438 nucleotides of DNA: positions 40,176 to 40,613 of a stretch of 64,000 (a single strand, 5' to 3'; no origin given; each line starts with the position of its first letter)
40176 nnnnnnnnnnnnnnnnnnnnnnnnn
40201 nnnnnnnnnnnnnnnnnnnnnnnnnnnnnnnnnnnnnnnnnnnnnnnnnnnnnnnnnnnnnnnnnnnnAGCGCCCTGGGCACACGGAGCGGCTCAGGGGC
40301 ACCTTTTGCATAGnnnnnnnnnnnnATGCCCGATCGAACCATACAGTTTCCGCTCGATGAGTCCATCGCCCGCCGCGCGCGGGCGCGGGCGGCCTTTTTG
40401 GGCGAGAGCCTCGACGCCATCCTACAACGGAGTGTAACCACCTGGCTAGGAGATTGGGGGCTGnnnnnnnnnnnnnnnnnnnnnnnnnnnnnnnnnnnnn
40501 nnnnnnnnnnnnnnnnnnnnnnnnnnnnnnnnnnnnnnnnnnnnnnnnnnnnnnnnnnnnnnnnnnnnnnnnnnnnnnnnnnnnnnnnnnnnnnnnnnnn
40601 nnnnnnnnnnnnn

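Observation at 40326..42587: Signal-peptide-less cell-wall hydrolase pair (LysM/GH-A hydrolase and PGRP-type amidase) directly downstream of selB, with no holin or phage genes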

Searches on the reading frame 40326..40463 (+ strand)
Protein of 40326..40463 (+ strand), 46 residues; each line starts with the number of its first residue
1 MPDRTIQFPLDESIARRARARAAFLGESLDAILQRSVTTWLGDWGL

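Call 54: search_solved_structures(query=A4, max_evalue=10, show_alignments=4)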
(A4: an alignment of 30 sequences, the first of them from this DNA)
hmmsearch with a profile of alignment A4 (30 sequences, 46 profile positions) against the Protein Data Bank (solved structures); distinct sequences matched with E-value up to 10: 3.
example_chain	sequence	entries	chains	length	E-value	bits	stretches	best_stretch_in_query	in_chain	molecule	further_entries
1p94_A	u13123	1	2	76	1.3e-07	34.9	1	4-41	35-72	plasmid partition protein ParG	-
4aai_A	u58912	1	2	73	0.23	14.9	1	2-41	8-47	ORF E73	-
4lvu_A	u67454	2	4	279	0.42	14.1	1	8-25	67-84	Oxidoreductase, short chain dehydrogenase/reductase family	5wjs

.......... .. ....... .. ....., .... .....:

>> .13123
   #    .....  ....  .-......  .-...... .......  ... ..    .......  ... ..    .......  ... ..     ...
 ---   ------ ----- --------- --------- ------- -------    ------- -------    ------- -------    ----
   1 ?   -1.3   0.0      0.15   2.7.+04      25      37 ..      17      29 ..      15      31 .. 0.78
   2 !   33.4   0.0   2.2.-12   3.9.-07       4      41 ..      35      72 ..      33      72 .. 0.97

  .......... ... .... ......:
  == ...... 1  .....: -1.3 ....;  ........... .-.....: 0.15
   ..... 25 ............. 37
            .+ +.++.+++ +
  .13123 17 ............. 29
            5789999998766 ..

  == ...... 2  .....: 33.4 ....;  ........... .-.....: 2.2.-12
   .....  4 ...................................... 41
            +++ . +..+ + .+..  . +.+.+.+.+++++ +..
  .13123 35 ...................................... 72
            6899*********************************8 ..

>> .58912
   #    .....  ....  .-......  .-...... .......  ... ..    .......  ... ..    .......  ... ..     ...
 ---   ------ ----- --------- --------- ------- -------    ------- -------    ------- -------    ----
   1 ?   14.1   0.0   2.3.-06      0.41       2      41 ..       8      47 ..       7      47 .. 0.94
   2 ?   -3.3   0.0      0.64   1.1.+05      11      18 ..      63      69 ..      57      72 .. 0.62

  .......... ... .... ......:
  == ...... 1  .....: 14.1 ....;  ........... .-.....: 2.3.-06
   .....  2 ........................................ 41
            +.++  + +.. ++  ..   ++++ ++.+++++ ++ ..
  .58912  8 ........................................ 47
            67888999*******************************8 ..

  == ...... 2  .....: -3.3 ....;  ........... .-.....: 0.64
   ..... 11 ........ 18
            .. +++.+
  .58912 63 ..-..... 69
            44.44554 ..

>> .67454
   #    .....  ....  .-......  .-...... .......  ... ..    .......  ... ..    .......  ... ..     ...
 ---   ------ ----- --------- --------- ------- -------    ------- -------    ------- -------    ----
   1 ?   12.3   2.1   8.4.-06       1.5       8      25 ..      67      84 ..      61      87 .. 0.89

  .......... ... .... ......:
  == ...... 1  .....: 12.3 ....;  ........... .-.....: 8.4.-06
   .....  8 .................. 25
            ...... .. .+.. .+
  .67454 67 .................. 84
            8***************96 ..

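Call 55: search_protein_families(library=pfam, alignment_id=A4, max_evalue=10)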
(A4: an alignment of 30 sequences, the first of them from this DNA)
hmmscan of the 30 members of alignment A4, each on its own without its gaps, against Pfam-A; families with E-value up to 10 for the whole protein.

A. member 1, seq(46 aa): 0 families

B. families by the number of members that match (of 30 scanned): 13 families
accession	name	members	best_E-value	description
PF09274.16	ParG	16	5.3e-07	ParG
PF22513.2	FitA-like_RHH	8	8.9e-05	Antitoxin FitA-like, ribbon-helix-helix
PF23807.1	RHH_10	6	0.00062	Ribbon-helix-helix protein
PF22180.2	RH3_dom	2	0.00077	RH3 domain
PF01402.27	RHH_1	2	0.0018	Ribbon-helix-helix protein, copG family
PF09386.16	ParD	2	0.0064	Antitoxin ParD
PF18480.7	DUF5615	1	0.025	Domain of unknown function (DUF5615)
PF22889.1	Tea_mid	1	0.09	Telomere ends associated, middle domain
PF17414.8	MatP_C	1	0.13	MatP C-terminal ribbon-helix-helix domain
PF02807.20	ATP-gua_PtransN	1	0.15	ATP:guanido phosphotransferase, N-terminal domain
PF12535.13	Nudix_N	1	0.17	Hydrolase of X-linked nucleoside diphosphate N terminal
PF20605.4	Antitox_RHH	1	0.18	Antitoxin-like ribbon-helix-helix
PF00668.25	Condensation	1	0.19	Condensation domain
